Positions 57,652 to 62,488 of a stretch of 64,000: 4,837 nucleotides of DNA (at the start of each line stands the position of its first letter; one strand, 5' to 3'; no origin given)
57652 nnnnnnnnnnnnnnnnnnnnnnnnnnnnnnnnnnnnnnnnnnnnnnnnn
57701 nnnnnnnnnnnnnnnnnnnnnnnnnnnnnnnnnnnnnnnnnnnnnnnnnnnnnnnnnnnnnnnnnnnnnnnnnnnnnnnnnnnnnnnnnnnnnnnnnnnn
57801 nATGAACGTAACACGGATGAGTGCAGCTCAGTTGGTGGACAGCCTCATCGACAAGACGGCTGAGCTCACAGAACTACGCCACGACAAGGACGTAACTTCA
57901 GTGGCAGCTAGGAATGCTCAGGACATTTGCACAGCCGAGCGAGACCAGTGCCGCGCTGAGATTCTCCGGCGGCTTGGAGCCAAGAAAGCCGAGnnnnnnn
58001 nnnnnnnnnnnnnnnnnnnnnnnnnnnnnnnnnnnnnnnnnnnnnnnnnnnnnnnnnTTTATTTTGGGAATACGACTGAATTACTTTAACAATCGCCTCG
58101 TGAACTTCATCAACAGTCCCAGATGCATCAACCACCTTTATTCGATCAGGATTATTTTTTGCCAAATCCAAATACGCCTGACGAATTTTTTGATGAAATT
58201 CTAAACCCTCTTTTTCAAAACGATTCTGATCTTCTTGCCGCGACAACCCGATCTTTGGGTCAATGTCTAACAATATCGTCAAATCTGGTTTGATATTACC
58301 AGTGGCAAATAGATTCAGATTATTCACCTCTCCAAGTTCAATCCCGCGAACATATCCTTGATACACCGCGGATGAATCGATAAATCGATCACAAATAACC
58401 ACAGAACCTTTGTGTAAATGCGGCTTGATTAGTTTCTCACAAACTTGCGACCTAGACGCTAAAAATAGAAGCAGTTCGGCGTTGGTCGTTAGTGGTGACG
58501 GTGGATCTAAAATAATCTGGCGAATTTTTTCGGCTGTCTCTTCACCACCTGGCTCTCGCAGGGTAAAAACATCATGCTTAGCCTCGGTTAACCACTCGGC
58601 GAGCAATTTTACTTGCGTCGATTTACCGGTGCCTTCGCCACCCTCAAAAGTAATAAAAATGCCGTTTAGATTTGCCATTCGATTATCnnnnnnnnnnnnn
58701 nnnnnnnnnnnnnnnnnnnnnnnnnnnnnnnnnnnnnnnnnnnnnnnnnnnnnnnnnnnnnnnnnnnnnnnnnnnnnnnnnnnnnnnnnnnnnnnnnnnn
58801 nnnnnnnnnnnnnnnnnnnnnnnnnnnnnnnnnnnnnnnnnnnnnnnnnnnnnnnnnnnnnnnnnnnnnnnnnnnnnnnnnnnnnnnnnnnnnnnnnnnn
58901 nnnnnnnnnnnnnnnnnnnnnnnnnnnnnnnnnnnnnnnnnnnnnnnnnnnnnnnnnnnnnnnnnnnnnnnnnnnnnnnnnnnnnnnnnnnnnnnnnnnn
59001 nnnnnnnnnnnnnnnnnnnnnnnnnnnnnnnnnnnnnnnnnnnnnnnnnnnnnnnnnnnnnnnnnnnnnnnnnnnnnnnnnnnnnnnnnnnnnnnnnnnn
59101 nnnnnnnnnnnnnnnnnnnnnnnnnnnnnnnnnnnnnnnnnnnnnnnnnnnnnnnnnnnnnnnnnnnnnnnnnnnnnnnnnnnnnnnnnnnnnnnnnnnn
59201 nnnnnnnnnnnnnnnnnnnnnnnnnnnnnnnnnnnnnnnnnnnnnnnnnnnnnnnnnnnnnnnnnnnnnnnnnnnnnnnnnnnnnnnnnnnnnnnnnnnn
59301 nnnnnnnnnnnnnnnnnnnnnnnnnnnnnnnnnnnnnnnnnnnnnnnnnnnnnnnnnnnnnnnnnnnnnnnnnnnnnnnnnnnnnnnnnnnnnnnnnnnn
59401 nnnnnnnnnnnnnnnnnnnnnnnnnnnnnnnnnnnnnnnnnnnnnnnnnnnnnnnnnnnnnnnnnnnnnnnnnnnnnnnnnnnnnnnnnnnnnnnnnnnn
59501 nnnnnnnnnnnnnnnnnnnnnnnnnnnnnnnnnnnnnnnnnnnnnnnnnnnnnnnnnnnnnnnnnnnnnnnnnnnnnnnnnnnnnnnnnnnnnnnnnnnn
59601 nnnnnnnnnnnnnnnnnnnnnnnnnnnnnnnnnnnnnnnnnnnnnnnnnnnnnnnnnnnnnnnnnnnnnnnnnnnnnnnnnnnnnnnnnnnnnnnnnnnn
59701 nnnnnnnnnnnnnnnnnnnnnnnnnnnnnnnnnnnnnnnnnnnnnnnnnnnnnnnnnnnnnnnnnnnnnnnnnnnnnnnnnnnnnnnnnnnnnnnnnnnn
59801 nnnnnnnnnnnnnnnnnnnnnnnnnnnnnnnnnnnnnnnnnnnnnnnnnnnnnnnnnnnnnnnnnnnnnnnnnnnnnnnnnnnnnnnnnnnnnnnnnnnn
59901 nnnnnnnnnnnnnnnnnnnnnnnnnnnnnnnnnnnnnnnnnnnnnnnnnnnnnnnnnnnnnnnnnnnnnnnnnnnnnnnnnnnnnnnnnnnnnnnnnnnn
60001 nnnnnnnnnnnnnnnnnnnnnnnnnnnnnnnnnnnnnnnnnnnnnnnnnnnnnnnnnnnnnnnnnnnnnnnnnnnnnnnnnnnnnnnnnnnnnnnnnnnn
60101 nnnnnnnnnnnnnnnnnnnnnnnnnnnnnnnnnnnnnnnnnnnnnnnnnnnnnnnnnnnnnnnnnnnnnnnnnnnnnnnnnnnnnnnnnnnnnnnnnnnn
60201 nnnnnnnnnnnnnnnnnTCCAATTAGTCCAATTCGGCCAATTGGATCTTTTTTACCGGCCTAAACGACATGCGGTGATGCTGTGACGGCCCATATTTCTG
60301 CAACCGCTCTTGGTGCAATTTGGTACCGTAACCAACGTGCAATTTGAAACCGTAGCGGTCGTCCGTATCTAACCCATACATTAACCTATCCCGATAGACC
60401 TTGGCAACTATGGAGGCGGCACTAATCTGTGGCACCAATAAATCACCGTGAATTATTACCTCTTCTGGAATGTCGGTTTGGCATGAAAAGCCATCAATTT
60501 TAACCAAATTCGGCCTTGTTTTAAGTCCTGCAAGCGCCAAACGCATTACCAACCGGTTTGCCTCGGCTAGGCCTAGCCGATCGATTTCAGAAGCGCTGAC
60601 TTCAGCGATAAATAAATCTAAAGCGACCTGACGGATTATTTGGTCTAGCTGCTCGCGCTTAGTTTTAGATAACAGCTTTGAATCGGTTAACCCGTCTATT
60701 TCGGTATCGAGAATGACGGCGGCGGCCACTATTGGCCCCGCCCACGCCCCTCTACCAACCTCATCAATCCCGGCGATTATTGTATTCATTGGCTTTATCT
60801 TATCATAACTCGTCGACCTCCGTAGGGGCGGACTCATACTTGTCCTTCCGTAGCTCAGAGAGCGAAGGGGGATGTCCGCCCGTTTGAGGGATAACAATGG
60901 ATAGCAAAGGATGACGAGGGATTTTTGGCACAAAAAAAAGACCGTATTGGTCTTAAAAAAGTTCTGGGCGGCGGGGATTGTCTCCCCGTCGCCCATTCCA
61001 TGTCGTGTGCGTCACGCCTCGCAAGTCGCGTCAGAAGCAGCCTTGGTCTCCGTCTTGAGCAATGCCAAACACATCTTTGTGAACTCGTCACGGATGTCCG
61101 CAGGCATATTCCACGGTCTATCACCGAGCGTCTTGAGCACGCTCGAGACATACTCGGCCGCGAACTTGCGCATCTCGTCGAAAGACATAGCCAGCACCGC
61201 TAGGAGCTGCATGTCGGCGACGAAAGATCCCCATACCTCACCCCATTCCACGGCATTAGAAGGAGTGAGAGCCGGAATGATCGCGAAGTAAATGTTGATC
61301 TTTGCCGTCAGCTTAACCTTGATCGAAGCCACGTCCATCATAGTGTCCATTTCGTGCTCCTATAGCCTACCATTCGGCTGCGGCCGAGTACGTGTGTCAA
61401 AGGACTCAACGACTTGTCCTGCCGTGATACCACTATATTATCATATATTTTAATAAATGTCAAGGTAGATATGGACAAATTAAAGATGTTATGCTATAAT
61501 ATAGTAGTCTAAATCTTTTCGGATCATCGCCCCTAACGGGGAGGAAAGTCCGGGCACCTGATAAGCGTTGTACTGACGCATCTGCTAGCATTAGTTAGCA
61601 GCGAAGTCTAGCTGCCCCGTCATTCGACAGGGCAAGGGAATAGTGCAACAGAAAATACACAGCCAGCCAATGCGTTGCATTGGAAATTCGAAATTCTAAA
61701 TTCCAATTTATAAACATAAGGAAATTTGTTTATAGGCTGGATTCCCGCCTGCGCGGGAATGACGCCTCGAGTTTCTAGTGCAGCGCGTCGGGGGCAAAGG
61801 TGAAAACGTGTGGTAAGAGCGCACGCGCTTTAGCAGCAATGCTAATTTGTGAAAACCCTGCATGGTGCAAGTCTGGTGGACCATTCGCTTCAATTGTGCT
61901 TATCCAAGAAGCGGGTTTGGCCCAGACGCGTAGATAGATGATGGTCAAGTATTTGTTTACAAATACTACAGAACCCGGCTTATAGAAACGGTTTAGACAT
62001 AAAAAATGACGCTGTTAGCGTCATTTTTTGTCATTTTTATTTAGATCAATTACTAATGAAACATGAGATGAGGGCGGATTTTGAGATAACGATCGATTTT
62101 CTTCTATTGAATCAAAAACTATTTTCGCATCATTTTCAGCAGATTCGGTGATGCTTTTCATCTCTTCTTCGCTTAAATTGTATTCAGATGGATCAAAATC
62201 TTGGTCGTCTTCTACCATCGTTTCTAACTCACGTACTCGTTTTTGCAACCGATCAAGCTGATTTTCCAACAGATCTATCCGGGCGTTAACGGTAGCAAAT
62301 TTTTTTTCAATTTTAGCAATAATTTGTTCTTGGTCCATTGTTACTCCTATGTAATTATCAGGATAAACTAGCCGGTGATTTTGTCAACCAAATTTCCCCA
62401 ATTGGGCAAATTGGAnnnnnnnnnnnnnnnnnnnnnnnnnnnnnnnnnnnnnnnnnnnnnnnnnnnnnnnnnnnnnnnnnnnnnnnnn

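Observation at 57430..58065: Tandem duplicated 64-aa gene cassettes with cloned promoter and terminator modules next to tRNA-Gln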

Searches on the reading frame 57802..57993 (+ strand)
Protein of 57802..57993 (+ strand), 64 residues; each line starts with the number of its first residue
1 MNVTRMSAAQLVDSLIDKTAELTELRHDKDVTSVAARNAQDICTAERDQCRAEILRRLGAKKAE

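Call 12: search_protein_families(library=pfam, proteins=[window:57802-57993:+], max_evalue=10)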
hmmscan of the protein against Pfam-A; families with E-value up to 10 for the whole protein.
seq(64 aa): 2 families
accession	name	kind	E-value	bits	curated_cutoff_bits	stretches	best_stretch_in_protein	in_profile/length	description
PF17727.6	CtsR_C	-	0.012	16.3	23.8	1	5-57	19-69/72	CtsR C-terminal dimerization domain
PF00831.28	Ribosomal_L29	-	0.086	13.3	24.5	1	5-51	5-49/57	Ribosomal L29 protein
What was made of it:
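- Closest known: Tsi2. Same: ORF2 has a sub-threshold Pfam L29 hit at E=0.086 (call 12).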

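Call 13: find_homologous_proteins(query=window:57802-57993:+, max_evalue=10)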
Query seq(64 aa) (64 aa): 1 proteins with E <= 10 among 1 candidates.
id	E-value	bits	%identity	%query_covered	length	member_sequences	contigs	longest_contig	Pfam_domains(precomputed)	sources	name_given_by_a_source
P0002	5.0e-32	125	100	100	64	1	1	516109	-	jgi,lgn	jgi:hypothetical protein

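Call 24: search_protein_families(library=phrogs, proteins=[window:57802-57993:+], max_evalue=10)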
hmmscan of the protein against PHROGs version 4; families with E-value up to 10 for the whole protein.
window:57802-57993:+ (64 aa): 1 family
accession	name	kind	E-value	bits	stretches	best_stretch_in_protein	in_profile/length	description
phrog_7519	-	unknown function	0.091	14.2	1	17-57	14-53/73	-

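Call 25: search_protein_families(library=ncbifam, proteins=[window:57802-57993:+], max_evalue=10)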
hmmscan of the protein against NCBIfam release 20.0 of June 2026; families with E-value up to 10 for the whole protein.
window:57802-57993:+ (64 aa): 0 families

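Call 26: search_protein_families(library=padloc, proteins=[window:57802-57993:+], max_evalue=10)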
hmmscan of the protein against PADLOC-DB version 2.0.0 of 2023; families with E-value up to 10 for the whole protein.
window:57802-57993:+ (64 aa): 0 families

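Call 33: predict_structure(protein=window:57802-57993:+)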
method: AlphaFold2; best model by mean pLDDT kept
length: 64 residues; sequences in the alignment: 1
mean_pLDDT: 68.3   pTM: 0.40
mean pLDDT of the five models: 68.3, 64.8, 64.5, 63.3, 58.6
residues with pLDDT >= 90: 0; 70-90: 33; 50-70: 29; < 50: 2
segments of 3 or more residues with pLDDT < 50: none
pLDDT, mean of each block of 10 residues (from residue 1): 63 70 55 68 81 79 52
secondary structure, 60 per line:
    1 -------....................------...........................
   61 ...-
elements in order: H8-27 H34-63
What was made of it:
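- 57802..57996 (+): ORF2, 64 aa. Predicted alpha-hairpin with helices at residues 8-27 and 34-63. Called by JGI only; NCBI does not annotate it. AF2 pLDDT 68.3 (call 33).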

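Call 37: search_protein_representatives(protein=window:57802-57993:+)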
Query: 64 residues. Proteins with E-value up to 0.001 (for the whole library): 2; up to 1e-10: 1; up to 1e-30: 1. The best 2 are listed.
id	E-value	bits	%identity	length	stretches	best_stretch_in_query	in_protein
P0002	1.6e-32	124.8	100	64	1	1-64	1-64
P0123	3.6e-04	36.5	41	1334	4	20-49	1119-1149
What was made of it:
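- Tried and rejected: Full HMMER of ORF2 over 1.84e9 representatives returned self plus one coiled-coil-type hit at E=3.6e-4 in a 1334-aa protein (call 37).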

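Call 70: search_solved_structures(query=window:57802-57993:+, max_evalue=10)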
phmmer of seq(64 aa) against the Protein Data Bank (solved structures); distinct sequences matched with E-value up to 10: 8.
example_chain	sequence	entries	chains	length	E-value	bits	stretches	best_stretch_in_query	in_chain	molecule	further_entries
7osv_A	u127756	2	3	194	5.2e-05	26.6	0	46-62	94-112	DeNovoTIM6-SB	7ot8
6wvs_A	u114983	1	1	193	8e-05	26.1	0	50-62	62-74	DeNovoTIM15 hyperstable de novo TIM barrel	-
6z2i_A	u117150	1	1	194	0.00013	25.4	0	47-62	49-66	de novo designed TIM barrel DeNovoTIM6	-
7p12_A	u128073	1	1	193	0.00024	24.6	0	50-62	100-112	DeNovoTIM13-SB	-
6yqx_A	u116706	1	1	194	0.00035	24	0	50-62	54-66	de novo designed TIM barrel DeNovoTIM13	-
3gi7_A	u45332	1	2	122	0.32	14.8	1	4-62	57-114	Secreted protein of unknown function DUF1311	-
6wxp_A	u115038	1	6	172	1.1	13.2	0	50-62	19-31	TFD-EE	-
6wxo_A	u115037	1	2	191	1.5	12.7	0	50-62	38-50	TFD-HE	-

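Call 85: fold_search(model_id=the predicted structure, library=pdb)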
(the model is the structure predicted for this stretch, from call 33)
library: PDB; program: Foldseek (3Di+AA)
matches with E <= 10: 0; with E <= 0.001: 0
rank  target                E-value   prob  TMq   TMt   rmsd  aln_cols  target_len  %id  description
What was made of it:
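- Closest known: Tsi2. Different: The ORF2 model has no PDB hit at all (call 85).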

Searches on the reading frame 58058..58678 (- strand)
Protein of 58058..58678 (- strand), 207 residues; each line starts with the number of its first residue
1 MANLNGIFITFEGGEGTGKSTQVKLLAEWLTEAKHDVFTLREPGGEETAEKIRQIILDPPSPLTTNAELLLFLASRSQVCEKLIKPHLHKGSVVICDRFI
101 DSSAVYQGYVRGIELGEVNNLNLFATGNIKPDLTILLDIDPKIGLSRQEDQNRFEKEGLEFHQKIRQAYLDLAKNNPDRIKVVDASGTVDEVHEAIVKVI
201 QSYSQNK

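Call 21: find_related_loci(query=window:58058-58678:-, collection=genome_contigs, flank=6000)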
Query window:58058-58678:- (207 aa) in genome_contigs; peptide patterns used: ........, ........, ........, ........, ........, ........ (x = any residue, [..] = any of these).
248 stretches matched a pattern; 2 encode a relative of the query (tblastn E <= 1e-3); 2 distinct loci.
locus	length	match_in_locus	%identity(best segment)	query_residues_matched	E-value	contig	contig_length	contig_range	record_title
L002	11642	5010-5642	45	2-205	1e-54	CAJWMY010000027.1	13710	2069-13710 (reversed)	MAG TPA_asm: uncultured Puniceicoccaceae bacterium isolate ERR599095_bin.3_MetaBAT_v2.12.1_MAG genome assembly, contig:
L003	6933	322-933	44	4-200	6e-45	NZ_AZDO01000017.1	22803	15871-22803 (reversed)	Companilactobacillus futsaii JCM 17355 NODE_20, whole genome shotgun sequence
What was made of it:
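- Tried and rejected: A Tmk-based locus search in GTDB genomes gave only 44-45% identical hits in unrelated phyla (call 21).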

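Call 22: find_homologous_proteins(query=window:58058-58678:-, max_evalue=1e-20)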
Query window:58058-58678:- (207 aa): 7941 proteins with E <= 1e-20 among 8000 candidates; the best 120 are listed.
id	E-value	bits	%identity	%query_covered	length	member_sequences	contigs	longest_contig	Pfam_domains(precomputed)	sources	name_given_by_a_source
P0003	1.6e-131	454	100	100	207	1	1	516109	PF02223.24,PF13521.13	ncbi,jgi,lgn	ncbi:MAG: dTMP kinase [Patescibacteria group bacterium]|jgi:dTMP kinase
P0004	2.6e-59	218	54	93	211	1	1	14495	PF02223.24,PF13521.13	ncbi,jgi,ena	jgi:dTMP kinase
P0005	2.7e-59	218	55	91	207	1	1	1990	PF02223.24,PF13521.13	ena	-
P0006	2.9e-59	218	48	96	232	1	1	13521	PF02223.24,PF13521.13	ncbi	-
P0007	4.1e-59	217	52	96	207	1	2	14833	PF02223.24,PF13521.13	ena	-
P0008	9.0e-59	216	53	96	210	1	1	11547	PF02223.24,PF13521.13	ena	-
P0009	1.2e-58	216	53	96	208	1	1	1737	PF02223.24,PF13521.13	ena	-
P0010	1.1e-57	213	51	98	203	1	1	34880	PF02223.24,PF13521.13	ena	-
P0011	2.4e-57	212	53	97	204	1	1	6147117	PF02223.24,PF13521.13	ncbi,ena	-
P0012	5.2e-57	211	53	95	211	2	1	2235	PF02223.24,PF13521.13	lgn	-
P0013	1.6e-56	209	50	97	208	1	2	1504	PF02223.24,PF13521.13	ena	-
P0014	3.0e-56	208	50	95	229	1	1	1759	PF02223.24,PF13521.13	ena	-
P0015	6.4e-56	207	50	99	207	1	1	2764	PF02223.24,PF13521.13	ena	-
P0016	8.3e-56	207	51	95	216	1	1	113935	PF02223.24,PF13521.13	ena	-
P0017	1.8e-55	206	51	96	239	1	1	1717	PF02223.24,PF13521.13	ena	-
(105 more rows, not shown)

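Call 74: find_encoding_contigs(protein=P0004, flank=4000, max_places=2)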
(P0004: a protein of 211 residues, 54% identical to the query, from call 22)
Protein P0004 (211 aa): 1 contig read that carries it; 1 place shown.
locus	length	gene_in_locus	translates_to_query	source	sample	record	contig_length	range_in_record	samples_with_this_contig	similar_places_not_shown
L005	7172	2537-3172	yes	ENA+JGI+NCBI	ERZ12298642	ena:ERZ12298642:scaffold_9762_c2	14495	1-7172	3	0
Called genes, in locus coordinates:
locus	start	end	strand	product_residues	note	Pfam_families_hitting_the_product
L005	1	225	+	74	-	PF06560:GPI (weak)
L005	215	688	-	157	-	-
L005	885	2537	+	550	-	PF19568:Spore_III_AA, PF25516:PTPase, PF01424:R3H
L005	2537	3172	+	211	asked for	PF02223:Thymidylate_kin, PF13521:AAA_28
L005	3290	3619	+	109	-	PF06153:CdAMP_rec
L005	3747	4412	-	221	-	PF06439:3keto-disac_hyd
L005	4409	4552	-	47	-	-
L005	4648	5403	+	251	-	PF07963:N_methyl, PF07596:SBP_bac_10 (faint)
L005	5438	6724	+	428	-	PF13360:PQQ_2 (weak), PF01011:PQQ (faint), PF13570:Beta-prop_ACSF4 (weak), PF13360:PQQ_2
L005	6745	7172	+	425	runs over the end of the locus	PF01011:PQQ (faint), PF13360:PQQ_2, PF13570:Beta-prop_ACSF4 (weak)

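Call 75: find_encoding_contigs(protein=P0007, flank=4000, max_places=2)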
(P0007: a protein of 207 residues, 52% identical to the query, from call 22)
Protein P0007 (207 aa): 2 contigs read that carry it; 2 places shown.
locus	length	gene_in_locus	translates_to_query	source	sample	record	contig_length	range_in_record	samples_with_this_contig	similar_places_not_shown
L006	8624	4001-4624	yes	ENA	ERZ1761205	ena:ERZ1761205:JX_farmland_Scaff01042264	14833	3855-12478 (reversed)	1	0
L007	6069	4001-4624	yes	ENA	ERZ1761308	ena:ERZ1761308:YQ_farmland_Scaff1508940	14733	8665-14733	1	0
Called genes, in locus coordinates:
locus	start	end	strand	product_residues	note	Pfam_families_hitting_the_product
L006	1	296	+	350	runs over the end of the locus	PF05496:RuvB_N, PF00004:AAA, PF07728:AAA_5 (weak), PF17864:AAA_lid_4, PF05491:WHD_RuvB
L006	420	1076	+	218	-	-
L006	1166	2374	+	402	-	PF07690:MFS_1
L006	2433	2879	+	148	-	PF08899:DUF1844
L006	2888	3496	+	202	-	PF01725:Ham1p_like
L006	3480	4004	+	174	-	PF13671:AAA_33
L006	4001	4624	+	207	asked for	PF13521:AAA_28 (weak), PF02223:Thymidylate_kin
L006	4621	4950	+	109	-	PF06153:CdAMP_rec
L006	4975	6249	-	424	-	PF03193:RsgA_GTPase (faint), PF13167:GTP-bdg_N, PF19275:HflX_C (faint), PF16360:GTP-bdg_M, PF00350:Dynamin_N (faint), PF01926:MMR_HSR1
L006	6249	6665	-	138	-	PF01850:PIN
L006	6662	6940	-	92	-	-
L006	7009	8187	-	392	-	PF00155:Aminotran_1_2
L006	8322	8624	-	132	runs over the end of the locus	PF00072:Response_reg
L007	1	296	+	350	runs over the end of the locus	PF05496:RuvB_N, PF00004:AAA, PF07728:AAA_5 (weak), PF17864:AAA_lid_4, PF05491:WHD_RuvB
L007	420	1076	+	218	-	-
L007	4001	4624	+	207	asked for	PF13521:AAA_28 (weak), PF02223:Thymidylate_kin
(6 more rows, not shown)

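Call 76: find_encoding_contigs(protein=P0010, flank=4000, max_places=2)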
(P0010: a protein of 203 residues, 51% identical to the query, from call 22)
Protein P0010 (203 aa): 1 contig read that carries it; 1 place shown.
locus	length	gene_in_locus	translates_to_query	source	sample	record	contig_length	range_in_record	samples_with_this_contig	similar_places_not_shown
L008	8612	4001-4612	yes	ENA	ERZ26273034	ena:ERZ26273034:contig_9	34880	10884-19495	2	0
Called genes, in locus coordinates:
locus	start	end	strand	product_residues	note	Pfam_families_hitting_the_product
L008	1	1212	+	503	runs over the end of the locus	PF18073:Zn_ribbon_LapB, PF13481:AAA_25, PF03796:DnaB_C (weak), PF06745:ATPase (faint), PF05362:Lon_C (weak), PF13541:ChlI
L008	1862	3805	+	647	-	PF19568:Spore_III_AA, PF25516:PTPase, PF01424:R3H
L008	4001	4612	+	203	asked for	PF02223:Thymidylate_kin, PF13521:AAA_28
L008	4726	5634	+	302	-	PF00135:COesterase, PF01738:DLH, PF20434:BD-FAE, PF00561:Abhydrolase_1 (faint), PF12146:Hydrolase_4 (faint), PF07859:Abhydrolase_3, PF00326:Peptidase_S9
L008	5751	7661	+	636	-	PF00578:AhpC-TSA, PF08534:Redoxin, PF13905:Thioredoxin_8 (weak), PF03712:Cu2_monoox_C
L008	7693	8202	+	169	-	-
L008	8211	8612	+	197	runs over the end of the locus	-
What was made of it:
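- Tried and rejected: The best Tmk homologs (52-55%) sit in non-syntenic contexts (calls 22, 74-76).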

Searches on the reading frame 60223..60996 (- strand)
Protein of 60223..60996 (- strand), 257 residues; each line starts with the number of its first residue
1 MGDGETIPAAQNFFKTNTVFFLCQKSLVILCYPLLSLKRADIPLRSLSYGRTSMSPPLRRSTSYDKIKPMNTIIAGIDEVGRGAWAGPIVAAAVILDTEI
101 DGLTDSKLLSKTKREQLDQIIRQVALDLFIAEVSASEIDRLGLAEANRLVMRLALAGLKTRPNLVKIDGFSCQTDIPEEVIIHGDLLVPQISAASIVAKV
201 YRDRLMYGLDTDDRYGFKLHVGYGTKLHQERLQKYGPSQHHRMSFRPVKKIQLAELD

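Call 61: search_protein_families(library=pfam, proteins=[window:60223-60996:-], max_evalue=0.001)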
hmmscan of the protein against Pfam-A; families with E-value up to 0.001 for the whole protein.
window:60223-60996:- (257 aa): 1 family
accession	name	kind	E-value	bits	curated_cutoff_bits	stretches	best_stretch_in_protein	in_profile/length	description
PF01351.25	RNase_HII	-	5.5e-34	118.2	25.8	1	75-247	1-198/199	Ribonuclease HII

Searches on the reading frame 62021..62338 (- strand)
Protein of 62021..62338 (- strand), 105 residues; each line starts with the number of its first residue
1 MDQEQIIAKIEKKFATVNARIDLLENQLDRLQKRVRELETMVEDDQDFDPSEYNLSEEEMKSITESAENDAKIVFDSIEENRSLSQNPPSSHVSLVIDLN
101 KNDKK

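Call 57: find_encoding_contigs(protein=window:62021-62338:-, flank=10000, max_places=4)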
Protein window:62021-62338:- (105 aa): 1 contig read that carries it; 1 place shown.
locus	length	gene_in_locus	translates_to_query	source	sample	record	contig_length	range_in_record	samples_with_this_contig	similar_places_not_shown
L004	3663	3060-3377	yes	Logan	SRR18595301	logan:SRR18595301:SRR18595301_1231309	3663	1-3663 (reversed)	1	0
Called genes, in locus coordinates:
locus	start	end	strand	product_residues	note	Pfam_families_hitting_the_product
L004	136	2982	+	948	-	PF00005:ABC_tran (faint), PF02463:SMC_N (faint), PF03193:RsgA_GTPase (faint), PF13191:AAA_16 (faint), PF13401:AAA_22 (faint), PF13555:AAA_29 (faint), PF17760:UvrA_inter, PF17755:UvrA_DNA-bind, +2 more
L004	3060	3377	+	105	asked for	-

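Call 61: search_protein_families(library=pfam, proteins=[window:62021-62338:-], max_evalue=0.001)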
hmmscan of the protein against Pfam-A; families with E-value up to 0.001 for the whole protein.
window:62021-62338:- (105 aa): 0 families
